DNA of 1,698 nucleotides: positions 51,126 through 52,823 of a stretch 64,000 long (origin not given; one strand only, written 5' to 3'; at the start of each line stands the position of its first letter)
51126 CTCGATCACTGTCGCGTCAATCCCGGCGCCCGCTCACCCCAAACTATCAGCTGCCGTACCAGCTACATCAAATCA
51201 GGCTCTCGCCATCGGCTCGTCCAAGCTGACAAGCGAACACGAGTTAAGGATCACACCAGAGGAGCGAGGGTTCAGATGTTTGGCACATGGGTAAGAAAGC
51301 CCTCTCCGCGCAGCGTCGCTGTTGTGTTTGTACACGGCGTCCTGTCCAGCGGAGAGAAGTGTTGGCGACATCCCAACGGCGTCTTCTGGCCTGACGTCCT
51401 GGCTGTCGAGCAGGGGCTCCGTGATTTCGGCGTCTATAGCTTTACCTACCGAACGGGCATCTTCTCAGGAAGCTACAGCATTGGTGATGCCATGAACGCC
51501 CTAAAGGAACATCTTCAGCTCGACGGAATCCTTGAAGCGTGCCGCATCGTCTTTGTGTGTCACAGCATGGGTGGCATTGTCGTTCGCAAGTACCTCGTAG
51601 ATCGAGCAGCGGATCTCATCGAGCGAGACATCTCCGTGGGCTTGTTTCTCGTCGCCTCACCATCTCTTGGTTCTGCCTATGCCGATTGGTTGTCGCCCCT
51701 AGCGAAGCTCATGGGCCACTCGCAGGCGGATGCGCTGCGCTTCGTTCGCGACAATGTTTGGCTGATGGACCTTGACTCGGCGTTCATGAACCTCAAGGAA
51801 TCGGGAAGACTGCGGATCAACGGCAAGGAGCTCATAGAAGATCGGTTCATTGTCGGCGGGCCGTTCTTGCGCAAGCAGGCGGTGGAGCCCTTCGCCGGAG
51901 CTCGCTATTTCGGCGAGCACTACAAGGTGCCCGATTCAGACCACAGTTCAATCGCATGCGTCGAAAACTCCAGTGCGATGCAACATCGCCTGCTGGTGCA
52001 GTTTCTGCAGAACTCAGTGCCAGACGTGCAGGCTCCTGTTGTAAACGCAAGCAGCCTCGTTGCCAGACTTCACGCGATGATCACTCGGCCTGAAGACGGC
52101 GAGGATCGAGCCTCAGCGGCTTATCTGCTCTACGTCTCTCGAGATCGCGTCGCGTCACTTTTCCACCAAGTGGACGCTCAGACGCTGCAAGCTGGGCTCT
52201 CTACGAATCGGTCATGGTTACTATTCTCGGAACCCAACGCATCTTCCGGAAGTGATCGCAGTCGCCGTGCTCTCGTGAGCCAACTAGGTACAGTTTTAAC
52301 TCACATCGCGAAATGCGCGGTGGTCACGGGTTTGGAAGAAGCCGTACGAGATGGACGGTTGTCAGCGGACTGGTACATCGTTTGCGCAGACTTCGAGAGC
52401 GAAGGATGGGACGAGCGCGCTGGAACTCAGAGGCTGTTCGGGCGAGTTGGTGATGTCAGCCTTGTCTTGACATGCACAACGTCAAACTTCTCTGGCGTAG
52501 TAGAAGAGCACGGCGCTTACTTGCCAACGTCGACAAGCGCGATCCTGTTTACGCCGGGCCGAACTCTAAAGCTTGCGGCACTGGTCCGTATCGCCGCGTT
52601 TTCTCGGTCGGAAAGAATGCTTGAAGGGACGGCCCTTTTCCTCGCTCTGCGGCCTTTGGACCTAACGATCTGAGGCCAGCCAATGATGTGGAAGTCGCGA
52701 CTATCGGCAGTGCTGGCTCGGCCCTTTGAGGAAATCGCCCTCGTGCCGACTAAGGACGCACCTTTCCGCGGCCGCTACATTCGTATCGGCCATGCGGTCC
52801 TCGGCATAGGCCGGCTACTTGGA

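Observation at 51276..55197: Lower-GC three-gene operon (alpha/beta-hydrolase fusion + kinase-like/TPR protein + unknown protein): candidate undescribed conflict/defence-type system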

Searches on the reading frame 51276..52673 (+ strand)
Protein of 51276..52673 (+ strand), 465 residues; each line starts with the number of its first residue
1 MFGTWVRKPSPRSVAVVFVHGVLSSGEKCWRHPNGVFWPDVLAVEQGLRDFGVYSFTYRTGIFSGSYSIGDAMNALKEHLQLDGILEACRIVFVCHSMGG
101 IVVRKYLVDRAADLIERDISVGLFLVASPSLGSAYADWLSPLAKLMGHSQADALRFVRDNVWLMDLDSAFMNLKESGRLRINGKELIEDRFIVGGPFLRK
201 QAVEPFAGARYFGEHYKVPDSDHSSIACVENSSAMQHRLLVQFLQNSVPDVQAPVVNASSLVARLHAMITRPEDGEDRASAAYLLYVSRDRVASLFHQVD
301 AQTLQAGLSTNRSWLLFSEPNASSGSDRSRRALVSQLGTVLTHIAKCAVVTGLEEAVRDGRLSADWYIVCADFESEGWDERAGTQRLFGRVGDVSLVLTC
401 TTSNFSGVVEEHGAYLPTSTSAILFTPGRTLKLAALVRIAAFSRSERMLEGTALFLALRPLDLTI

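Call 3: search_protein_families(library=pfam, proteins=[window:51276-52673:+], max_evalue=0.1)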
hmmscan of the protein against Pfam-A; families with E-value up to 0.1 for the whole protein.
window:51276-52673:+ (465 aa): 6 families
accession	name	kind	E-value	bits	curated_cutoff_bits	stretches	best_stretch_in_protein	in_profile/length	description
PF12697.13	Abhydrolase_6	-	5.6e-07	30.9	26.3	1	16-167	1-135/217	Alpha/beta hydrolase family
PF24096.1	DUF7379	-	0.00044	20.7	33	1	17-137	2-119/191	Domain of unknown function (DUF7379)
PF05057.20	DUF676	-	0.00097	19.1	20.3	1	88-137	77-132/217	Putative serine esterase (DUF676)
PF07819.20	PGAP1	-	0.015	15.5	24.3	1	90-129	92-128/233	PGAP1-like alpha/beta domain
PF12146.15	Hydrolase_4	-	0.015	15.1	27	1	90-146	77-126/239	Serine aminopeptidase, S33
PF22880.2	DUF7019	-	0.087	13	22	0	283-404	2-118/212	Family of unknown function (DUF7019)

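Call 4: search_protein_families(library=padloc, proteins=[window:51276-52673:+], max_evalue=0.1)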
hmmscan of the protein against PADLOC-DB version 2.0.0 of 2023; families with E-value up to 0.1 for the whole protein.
window:51276-52673:+ (465 aa): 0 families

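Call 5: search_protein_families(library=ncbifam, proteins=[window:51276-52673:+], max_evalue=0.1)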
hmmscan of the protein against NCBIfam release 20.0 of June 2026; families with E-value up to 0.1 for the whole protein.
window:51276-52673:+ (465 aa): 1 family
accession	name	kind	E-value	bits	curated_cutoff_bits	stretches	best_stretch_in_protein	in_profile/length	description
NF040893.1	SAVMC3_10250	subfamily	0.054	13.7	50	1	283-422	2-145/234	SAVMC3_10250 family protein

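Call 9: find_homologous_proteins(query=window:51276-52673:+)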
Query window:51276-52673:+ (465 aa): 568 proteins with E <= 0.001 among 8000 candidates; the best 120 are listed.
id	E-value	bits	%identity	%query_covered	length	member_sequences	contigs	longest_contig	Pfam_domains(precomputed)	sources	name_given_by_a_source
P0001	0.0e+0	1046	100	100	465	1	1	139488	PF12697.14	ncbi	-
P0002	1.7e-197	675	63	100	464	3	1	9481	PF12697.14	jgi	jgi:pimeloyl-ACP methyl ester carboxylesterase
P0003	5.3e-192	657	63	100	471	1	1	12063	PF12697.14,PF24096.3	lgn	-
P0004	1.1e-104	369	68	52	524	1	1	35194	PF12697.14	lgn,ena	-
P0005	7.4e-104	366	63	53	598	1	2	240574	PF05057.21,PF12697.14,PF00931.29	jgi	jgi:hypothetical protein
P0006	1.2e-103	366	66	53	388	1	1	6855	PF12697.14,PF19976.5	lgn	-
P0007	1.5e-103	365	62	57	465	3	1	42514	PF12697.14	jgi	jgi:Alpha/beta hydrolase family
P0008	1.8e-103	365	64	53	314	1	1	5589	PF12697.14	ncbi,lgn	ncbi:MAG: esterase/lipase family protein [Gammaproteobacteria bacterium]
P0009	1.9e-103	365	64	53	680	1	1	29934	PF12697.14,PF00931.29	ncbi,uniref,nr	ncbi:alpha/beta fold hydrolase [Mesorhizobium waimense]|uniref:Alpha/beta fold hydrolase n=1 Tax=Mes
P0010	3.5e-103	364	63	53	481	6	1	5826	PF05057.21,PF12697.14,PF24096.3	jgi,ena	-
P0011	4.0e-103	364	66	52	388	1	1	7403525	PF05057.21,PF12697.14,PF07819.20,PF19976.5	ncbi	ncbi:alpha/beta fold hydrolase [Mesorhizobium sp. ORM8.1]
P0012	8.0e-103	363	68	52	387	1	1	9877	PF12697.14,PF19976.5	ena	-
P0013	9.3e-103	363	65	53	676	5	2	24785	PF12697.14,PF24096.3,PF00931.29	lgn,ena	-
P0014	1.3e-102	362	65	52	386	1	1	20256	PF12697.14,PF07819.20,PF19976.5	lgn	-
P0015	1.7e-102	362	65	52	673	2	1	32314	PF12697.14,PF00931.29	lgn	-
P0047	7.4e-100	353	64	53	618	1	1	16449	PF12697.14,PF13401.13,PF14516.13,PF24096.3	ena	-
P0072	3.0e-98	348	62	53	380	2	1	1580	PF05057.21,PF12697.14,PF19962.5,PF24096.3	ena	-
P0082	6.8e-98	347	61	53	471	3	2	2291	PF12697.14,PF22086.2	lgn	-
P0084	7.6e-98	347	61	52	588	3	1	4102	PF12697.14,PF24883.3,PF05729.19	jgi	jgi:hypothetical protein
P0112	2.2e-96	342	63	53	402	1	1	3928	PF20355.5,PF12697.14,PF24096.3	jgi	jgi:pimeloyl-ACP methyl ester carboxylesterase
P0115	4.7e-96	341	59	55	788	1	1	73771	PF01582.26,PF12697.14,PF13401.13,PF14516.13,PF13676.12,PF13191.13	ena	-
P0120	7.5e-96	340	61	55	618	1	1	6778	PF05057.21,PF12697.14,PF25000.1,PF24096.3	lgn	-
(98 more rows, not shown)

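Call 11: find_encoding_contigs(protein=P0003, flank=8000, max_places=4)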
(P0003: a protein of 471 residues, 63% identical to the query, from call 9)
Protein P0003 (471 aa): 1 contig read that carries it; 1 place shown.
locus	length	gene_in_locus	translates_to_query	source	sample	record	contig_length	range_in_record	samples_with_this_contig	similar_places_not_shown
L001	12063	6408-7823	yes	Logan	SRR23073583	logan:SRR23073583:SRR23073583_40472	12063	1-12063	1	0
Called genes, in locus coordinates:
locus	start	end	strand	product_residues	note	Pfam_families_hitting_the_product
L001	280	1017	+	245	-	PF02586:SRAP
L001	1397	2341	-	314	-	-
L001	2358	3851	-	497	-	-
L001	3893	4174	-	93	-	-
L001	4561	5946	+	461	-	-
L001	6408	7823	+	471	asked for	PF24096:DUF7379 (faint), PF12697:Abhydrolase_6 (faint)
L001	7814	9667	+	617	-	PF13431:TPR_17 (faint), PF12895:ANAPC3 (faint), PF13371:TPR_9 (faint), PF13432:TPR_16 (faint), PF00515:TPR_1 (faint), PF07719:TPR_2 (faint), PF14559:TPR_19 (weak), PF13424:TPR_12 (weak), +4 more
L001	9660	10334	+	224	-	-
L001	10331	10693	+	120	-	-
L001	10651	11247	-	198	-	-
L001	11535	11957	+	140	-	-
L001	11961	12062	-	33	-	?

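Call 12: find_encoding_contigs(protein=P0002, flank=8000, max_places=4)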
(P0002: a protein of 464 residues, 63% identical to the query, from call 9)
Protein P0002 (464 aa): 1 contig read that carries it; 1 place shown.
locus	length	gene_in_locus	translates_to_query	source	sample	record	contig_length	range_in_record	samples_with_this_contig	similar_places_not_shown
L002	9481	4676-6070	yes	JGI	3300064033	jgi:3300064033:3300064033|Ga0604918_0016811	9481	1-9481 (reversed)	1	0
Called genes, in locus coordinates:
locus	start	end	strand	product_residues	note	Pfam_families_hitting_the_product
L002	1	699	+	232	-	?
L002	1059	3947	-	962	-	-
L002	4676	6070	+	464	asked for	PF12697:Abhydrolase_6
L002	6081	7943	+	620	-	PF13424:TPR_12 (faint), PF13432:TPR_16 (faint), PF00515:TPR_1 (faint), PF07719:TPR_2 (faint), PF12895:ANAPC3 (faint), PF13176:TPR_7 (faint), PF14559:TPR_19 (weak), PF13371:TPR_9 (weak), +5 more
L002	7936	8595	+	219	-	-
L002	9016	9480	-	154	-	?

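Call 18: search_protein_families(library=pfam, proteins=[P0011, P0072, P0082, P0120, P0112, P0009, P0047, P0084, P0115], max_evalue=0.001)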
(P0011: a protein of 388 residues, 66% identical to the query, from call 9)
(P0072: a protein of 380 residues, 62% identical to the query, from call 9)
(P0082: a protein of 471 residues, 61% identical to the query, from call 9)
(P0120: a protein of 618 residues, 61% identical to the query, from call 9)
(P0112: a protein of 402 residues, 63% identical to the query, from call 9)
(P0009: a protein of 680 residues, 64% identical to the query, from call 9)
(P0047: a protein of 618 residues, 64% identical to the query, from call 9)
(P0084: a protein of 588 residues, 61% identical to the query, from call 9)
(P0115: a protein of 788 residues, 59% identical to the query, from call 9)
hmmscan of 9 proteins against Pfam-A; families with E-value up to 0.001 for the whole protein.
P0011 (388 aa): 7 families
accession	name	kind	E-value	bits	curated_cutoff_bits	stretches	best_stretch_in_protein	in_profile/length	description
PF19976.4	GAAD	-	2.9e-17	62.9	23.6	1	326-386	2-62/62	GTPase-associated adaptor domain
PF12697.13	Abhydrolase_6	-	3.5e-12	47.9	26.3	1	16-184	1-137/217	Alpha/beta hydrolase family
PF07819.20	PGAP1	-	1.6e-05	25.2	24.3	1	84-132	86-131/233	PGAP1-like alpha/beta domain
PF05057.20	DUF676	-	2.3e-05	24.4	20.3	1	15-136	7-131/217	Putative serine esterase (DUF676)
PF00561.26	Abhydrolase_1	-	0.00043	20.5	25.8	0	14-141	1-115/245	alpha/beta hydrolase fold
PF24096.1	DUF7379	-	0.00068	20.1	33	0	17-137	2-119/191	Domain of unknown function (DUF7379)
PF12146.15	Hydrolase_4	-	0.00078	19.3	27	0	74-147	63-131/239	Serine aminopeptidase, S33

P0072 (380 aa): 7 families
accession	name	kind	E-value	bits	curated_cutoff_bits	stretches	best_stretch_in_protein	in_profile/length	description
PF19962.4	EAD9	-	2.3e-12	46.9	25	1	319-378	2-61/62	Effector-associated domain 9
PF12697.13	Abhydrolase_6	-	1.3e-08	36.2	26.3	1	15-166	1-134/217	Alpha/beta hydrolase family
PF24096.1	DUF7379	-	1.8e-06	28.5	33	1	16-137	2-119/191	Domain of unknown function (DUF7379)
PF05057.20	DUF676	-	1.3e-05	25.2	20.3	1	15-137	8-132/217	Putative serine esterase (DUF676)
PF12146.15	Hydrolase_4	-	0.00021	21.1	27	1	67-145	54-125/239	Serine aminopeptidase, S33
PF02450.21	LCAT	-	0.00064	19.5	21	0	73-133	106-165/392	Lecithin:cholesterol acyltransferase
PF07819.20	PGAP1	-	0.00074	19.8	24.3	0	69-130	69-129/233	PGAP1-like alpha/beta domain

P0082 (471 aa): 4 families
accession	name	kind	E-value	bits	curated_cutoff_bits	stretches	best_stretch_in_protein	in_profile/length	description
PF22086.1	DUF6940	-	4.1e-52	177.3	27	1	301-467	1-168/168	Family of unknown function (DUF6940)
PF12697.13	Abhydrolase_6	-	2.5e-07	32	26.3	1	16-165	1-133/217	Alpha/beta hydrolase family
PF05057.20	DUF676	-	0.0001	22.3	20.3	1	85-137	76-132/217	Putative serine esterase (DUF676)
PF24096.1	DUF7379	-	0.00037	20.9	33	1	17-137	2-119/191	Domain of unknown function (DUF7379)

P0120 (618 aa): 8 families
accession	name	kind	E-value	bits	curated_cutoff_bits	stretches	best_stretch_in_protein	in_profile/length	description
PF12697.13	Abhydrolase_6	-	2.3e-07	32.2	26.3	1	15-148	1-113/217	Alpha/beta hydrolase family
PF24096.1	DUF7379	-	2.8e-06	27.9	33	1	16-137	2-119/191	Domain of unknown function (DUF7379)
PF05057.20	DUF676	-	9.6e-06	25.7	20.3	1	14-137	7-132/217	Putative serine esterase (DUF676)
PF25000.1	DUF7779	-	1.4e-05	25.7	27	1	557-613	18-88/95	Domain of unknown function (DUF7779)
PF00931.28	NB-ARC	-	0.00014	21.7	23.5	1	309-491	19-202/248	NB-ARC domain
PF12146.15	Hydrolase_4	-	0.00016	21.5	27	1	67-144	54-124/239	Serine aminopeptidase, S33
PF07819.20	PGAP1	-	0.00023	21.5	24.3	1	11-111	3-113/233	PGAP1-like alpha/beta domain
PF25199.1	nSTAND_NTPase5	-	0.00075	19.8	34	0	291-419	22-133/145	Novel STAND NTPase 5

P0112 (402 aa): 3 families
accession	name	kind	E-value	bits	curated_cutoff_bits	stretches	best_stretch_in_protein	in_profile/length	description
PF12697.13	Abhydrolase_6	-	8.3e-09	36.9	26.3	1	15-166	1-135/217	Alpha/beta hydrolase family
PF24096.1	DUF7379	-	4.3e-07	30.5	33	1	16-137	2-120/191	Domain of unknown function (DUF7379)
PF05057.20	DUF676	-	7.1e-05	22.9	20.3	1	15-135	8-131/217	Putative serine esterase (DUF676)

P0009 (680 aa): 6 families
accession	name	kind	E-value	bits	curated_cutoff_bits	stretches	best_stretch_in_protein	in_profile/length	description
PF00931.28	NB-ARC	-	3.9e-20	72.6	23.5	1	380-558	23-208/248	NB-ARC domain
PF12697.13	Abhydrolase_6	-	2e-09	38.9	26.3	1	17-173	1-132/217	Alpha/beta hydrolase family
PF24096.1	DUF7379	-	6.5e-05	23.4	33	1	18-138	2-119/191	Domain of unknown function (DUF7379)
PF13191.12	AAA_16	-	0.00014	22.8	32.6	0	352-465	2-141/167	AAA ATPase domain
PF05057.20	DUF676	-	0.00027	20.9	20.3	1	17-137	8-131/217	Putative serine esterase (DUF676)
PF13481.12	AAA_25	-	0.00029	21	27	1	364-463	22-150/195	AAA domain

P0047 (618 aa): 7 families
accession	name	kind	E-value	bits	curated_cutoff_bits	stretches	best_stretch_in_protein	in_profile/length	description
PF14516.12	AAA_35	-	8.6e-62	209.3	27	1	294-614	7-330/331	AAA-like domain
PF12697.13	Abhydrolase_6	-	9.9e-10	39.9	26.3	1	15-171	1-131/217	Alpha/beta hydrolase family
PF24096.1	DUF7379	-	8.3e-06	26.3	33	1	16-137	2-119/191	Domain of unknown function (DUF7379)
PF13401.12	AAA_22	-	1.7e-05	25.6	27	1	321-456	9-120/130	AAA domain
PF12146.15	Hydrolase_4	-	0.00015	21.6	27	1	13-145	5-125/239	Serine aminopeptidase, S33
PF05057.20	DUF676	-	0.00019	21.4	20.3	1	15-137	8-132/217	Putative serine esterase (DUF676)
PF01637.24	ATPase_2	-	0.00043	20.6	33.2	0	325-518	28-220/225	ATPase domain predominantly from Archaea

P0084 (588 aa): 3 families
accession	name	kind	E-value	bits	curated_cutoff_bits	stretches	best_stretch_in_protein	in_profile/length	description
PF05729.18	NACHT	-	1.2e-08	35.4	26.7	1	349-476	2-143/167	NACHT domain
PF12697.13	Abhydrolase_6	-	3.5e-08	34.8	26.3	1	16-204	1-148/217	Alpha/beta hydrolase family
PF24883.2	NPHP3_N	-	1.5e-05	25.7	24.8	0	336-379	10-54/164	Nephrocystin 3, N-terminal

P0115 (788 aa): 11 families
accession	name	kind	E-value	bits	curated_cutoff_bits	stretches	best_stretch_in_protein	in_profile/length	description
PF14516.12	AAA_35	-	1.1e-86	291.1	27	1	459-785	2-330/331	AAA-like domain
PF13676.11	TIR_2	-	5e-20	72.6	28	1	280-393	1-108/122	TIR domain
PF12697.13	Abhydrolase_6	-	4.9e-08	34.3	26.3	1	15-208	1-150/217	Alpha/beta hydrolase family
PF01582.25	TIR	-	3.7e-07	30.6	21.3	1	280-372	4-97/179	TIR domain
PF13191.12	AAA_16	-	1.2e-06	29.6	32.6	1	472-615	5-143/167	AAA ATPase domain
PF13401.12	AAA_22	-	5.6e-06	27.1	27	1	487-613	5-109/130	AAA domain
PF12146.15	Hydrolase_4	-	9.6e-05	22.2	27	1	67-146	54-126/239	Serine aminopeptidase, S33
PF05057.20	DUF676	-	0.00019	21.4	20.3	0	83-138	71-133/217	Putative serine esterase (DUF676)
PF13173.12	AAA_14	-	0.00024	21.5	27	0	489-542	4-55/129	AAA domain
PF08937.16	ThsB_TIR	-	0.00069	20.4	21.2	0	322-370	50-94/100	Thoeris protein ThsB, TIR-like domain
PF02450.21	LCAT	-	0.00071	19.3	21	0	74-134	107-166/392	Lecithin:cholesterol acyltransferase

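Call 20: search_protein_families(library=pfam, proteins=[L001:9660-10334:+, L002:7936-8595:+], max_evalue=10)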
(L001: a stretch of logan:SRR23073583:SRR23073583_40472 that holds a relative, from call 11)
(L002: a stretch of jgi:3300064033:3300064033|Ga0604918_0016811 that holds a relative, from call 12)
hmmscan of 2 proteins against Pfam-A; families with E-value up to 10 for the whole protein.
L001:9660-10334:+ (224 aa): 0 families

L002:7936-8595:+ (219 aa): 1 family
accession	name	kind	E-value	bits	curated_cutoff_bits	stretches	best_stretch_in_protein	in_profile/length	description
PF15561.11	Imm15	-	0.34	11.4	22.9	1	143-181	46-84/151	Immunity protein 15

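Call 70: search_protein_families(library=pfam, proteins=[L001:4561-5946:+, L001:2358-3851:-, L001:1397-2341:-, L001:10331-10693:+, L001:10651-11247:-, L002:1059-3947:-], max_evalue=0.01)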
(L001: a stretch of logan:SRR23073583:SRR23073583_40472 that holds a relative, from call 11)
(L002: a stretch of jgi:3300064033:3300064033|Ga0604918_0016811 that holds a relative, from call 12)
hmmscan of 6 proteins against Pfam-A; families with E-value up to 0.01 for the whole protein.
L001:4561-5946:+ (461 aa): 0 families

L001:2358-3851:- (497 aa): 0 families

L001:1397-2341:- (314 aa): 1 family
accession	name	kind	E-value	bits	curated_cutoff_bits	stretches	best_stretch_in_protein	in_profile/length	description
PF15607.11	Ntox44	-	1.4e-05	25.8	24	1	209-280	41-102/104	Bacterial toxin 44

L001:10331-10693:+ (120 aa): 0 families

L001:10651-11247:- (198 aa): 0 families

L002:1059-3947:- (962 aa): 0 families

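Call 72: list_cluster_members(proteins=[window:51276-52673:+, window:52683-54548:+, window:54541-55197:+, window:48811-49902:-])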
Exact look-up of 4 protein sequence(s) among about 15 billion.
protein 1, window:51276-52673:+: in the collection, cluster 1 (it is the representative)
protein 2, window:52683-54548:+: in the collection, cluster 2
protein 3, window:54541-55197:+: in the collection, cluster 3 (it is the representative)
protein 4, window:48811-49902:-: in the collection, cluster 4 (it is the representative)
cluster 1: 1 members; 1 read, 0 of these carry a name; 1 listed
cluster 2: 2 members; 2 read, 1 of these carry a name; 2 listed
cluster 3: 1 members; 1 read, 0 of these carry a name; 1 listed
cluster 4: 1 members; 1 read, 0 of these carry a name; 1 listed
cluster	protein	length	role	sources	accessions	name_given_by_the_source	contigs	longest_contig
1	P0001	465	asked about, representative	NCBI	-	-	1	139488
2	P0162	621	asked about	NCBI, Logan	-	-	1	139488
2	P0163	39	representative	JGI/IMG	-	hypothetical protein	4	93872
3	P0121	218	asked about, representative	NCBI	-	-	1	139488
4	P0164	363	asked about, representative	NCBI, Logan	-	-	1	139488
